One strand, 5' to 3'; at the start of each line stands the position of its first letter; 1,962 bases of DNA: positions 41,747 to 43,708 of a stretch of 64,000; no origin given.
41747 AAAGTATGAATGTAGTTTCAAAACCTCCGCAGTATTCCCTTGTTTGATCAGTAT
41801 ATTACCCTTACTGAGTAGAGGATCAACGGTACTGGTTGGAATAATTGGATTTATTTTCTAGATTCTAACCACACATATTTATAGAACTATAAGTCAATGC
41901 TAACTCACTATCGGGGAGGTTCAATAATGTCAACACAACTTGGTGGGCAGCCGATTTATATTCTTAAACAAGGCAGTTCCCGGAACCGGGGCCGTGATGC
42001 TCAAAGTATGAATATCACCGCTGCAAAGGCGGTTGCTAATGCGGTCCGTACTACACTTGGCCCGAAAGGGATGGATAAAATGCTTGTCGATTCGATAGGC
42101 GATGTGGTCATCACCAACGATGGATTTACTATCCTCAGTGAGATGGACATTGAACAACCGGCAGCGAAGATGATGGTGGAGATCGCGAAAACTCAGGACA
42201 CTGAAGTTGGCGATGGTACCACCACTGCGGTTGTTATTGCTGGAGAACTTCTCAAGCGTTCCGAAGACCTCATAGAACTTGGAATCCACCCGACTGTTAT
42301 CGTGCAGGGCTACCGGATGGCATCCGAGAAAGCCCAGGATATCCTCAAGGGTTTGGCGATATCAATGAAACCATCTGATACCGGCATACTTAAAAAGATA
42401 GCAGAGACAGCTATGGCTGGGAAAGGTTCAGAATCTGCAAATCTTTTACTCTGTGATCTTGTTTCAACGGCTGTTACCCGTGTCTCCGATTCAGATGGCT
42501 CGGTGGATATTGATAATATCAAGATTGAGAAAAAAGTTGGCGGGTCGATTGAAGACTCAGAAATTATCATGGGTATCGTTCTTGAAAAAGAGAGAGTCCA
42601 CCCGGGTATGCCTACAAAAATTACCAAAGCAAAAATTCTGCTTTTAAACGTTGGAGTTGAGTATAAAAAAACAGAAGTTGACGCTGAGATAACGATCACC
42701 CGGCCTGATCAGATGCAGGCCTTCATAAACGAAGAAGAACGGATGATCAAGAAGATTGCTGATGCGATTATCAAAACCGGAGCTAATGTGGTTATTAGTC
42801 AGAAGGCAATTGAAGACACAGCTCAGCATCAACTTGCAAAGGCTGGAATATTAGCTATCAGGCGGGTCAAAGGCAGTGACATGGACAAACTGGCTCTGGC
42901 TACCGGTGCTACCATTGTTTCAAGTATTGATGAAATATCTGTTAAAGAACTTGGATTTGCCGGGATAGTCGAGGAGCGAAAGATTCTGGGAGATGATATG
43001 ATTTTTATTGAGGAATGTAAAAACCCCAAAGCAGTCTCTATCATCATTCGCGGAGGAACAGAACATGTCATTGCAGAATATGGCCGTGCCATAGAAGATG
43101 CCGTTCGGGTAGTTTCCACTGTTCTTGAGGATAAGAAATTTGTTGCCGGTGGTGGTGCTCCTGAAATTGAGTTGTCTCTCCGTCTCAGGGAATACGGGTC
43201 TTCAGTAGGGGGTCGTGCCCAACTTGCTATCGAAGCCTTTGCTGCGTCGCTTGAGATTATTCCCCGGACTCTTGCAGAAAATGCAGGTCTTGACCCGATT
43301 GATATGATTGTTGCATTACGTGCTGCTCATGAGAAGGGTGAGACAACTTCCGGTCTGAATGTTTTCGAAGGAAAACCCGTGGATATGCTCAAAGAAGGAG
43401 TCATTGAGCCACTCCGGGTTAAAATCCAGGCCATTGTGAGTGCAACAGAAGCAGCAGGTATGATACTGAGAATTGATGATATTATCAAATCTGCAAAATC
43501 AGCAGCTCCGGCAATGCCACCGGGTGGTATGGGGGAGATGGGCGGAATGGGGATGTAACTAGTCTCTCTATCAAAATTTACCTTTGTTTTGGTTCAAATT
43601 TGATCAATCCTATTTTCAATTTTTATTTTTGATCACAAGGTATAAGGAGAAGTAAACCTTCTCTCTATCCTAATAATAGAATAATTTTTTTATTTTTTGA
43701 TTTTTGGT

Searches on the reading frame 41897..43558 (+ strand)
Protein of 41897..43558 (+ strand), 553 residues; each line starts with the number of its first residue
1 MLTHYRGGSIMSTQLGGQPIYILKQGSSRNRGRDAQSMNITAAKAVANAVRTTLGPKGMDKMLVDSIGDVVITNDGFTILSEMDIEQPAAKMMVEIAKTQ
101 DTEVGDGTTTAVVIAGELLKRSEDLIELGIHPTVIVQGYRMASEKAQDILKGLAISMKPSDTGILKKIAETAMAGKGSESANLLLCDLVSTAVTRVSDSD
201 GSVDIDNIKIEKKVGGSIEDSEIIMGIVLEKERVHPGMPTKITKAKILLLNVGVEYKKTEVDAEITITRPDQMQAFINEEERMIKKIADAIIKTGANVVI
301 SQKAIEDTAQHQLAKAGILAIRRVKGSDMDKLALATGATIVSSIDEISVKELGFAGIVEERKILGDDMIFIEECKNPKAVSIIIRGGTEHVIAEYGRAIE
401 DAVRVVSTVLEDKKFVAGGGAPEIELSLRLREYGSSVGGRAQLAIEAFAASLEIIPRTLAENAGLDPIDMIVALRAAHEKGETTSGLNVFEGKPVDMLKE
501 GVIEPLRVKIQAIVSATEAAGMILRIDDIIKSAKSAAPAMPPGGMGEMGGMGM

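Call 106: search_protein_families(library=pfam, max_evalue=0.00001, proteins=[window:41897-43558:+])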
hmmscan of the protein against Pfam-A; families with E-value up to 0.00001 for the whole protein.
window:41897-43558:+ (553 aa): 1 family
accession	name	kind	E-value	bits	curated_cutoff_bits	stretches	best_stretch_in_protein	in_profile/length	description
PF00118.29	Cpn60_TCP1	-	1.1e-181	605.3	34.3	1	46-533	1-489/490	TCP-1/cpn60 chaperonin family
